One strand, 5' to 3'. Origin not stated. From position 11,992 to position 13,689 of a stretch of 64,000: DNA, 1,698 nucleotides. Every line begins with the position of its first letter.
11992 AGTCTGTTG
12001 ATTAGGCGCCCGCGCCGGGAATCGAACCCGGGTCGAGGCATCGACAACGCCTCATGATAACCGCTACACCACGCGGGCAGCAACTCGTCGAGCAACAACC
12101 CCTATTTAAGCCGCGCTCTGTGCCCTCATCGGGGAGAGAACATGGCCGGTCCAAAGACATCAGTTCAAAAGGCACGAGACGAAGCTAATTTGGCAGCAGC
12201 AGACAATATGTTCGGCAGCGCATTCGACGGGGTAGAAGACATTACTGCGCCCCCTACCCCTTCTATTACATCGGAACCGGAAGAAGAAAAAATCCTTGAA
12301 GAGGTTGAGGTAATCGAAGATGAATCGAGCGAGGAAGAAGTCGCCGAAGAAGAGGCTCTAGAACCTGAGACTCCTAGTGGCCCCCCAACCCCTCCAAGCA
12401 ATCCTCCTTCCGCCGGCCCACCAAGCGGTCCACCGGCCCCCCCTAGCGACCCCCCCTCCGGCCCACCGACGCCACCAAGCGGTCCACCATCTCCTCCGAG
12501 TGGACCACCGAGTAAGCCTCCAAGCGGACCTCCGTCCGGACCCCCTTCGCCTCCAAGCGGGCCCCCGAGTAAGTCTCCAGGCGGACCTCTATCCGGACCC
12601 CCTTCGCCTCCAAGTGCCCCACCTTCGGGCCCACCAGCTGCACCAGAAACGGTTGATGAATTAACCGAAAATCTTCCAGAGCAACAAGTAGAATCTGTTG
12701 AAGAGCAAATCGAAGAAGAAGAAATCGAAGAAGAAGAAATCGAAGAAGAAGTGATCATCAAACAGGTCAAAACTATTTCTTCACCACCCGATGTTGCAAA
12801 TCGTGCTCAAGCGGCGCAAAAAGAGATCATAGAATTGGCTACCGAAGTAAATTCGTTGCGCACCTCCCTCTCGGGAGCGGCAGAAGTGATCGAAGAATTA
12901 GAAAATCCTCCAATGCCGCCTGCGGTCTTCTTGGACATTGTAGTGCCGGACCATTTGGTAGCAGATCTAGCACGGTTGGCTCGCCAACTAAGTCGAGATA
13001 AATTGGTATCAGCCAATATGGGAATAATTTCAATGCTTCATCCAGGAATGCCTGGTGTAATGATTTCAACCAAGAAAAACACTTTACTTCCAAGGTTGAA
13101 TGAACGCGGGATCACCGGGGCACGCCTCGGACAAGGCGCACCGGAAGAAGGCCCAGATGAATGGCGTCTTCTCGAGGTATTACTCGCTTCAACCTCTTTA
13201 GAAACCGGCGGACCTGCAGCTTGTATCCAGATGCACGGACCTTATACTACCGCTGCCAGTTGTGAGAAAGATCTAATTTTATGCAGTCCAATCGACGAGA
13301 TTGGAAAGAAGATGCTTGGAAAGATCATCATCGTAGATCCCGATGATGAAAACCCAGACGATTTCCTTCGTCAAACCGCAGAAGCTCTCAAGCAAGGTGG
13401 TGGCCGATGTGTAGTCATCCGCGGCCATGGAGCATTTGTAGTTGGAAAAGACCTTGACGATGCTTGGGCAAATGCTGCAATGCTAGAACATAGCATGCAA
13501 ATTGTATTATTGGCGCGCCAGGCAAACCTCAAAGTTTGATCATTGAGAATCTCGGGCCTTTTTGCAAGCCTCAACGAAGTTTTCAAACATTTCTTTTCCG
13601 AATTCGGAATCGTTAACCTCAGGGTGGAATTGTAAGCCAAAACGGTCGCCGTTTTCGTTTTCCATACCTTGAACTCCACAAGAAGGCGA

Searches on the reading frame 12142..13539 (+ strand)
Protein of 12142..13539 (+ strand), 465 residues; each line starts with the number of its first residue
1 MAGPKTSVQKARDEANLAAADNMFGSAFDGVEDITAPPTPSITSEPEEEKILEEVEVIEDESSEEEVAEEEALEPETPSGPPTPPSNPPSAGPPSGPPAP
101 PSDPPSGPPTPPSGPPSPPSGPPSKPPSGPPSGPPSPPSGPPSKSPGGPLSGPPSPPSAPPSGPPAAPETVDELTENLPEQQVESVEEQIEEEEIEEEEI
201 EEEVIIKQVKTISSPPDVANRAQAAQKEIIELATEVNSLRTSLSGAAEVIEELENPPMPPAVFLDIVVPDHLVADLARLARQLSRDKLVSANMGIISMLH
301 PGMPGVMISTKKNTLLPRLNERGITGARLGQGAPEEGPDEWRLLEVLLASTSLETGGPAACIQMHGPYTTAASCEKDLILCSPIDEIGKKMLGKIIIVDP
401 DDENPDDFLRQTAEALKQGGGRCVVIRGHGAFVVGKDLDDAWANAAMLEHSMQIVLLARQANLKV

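Call 86: search_protein_families(library=pfam, proteins=[window:12142-13539:+], max_evalue=0.001)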
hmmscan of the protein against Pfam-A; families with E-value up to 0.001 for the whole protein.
window:12142-13539:+ (465 aa): 1 family
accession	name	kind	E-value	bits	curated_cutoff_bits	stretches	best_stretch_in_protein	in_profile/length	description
PF00596.27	Aldolase_II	-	1.3e-14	54.9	22.2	1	275-455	2-182/183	Class II Aldolase and Adducin N-terminal domain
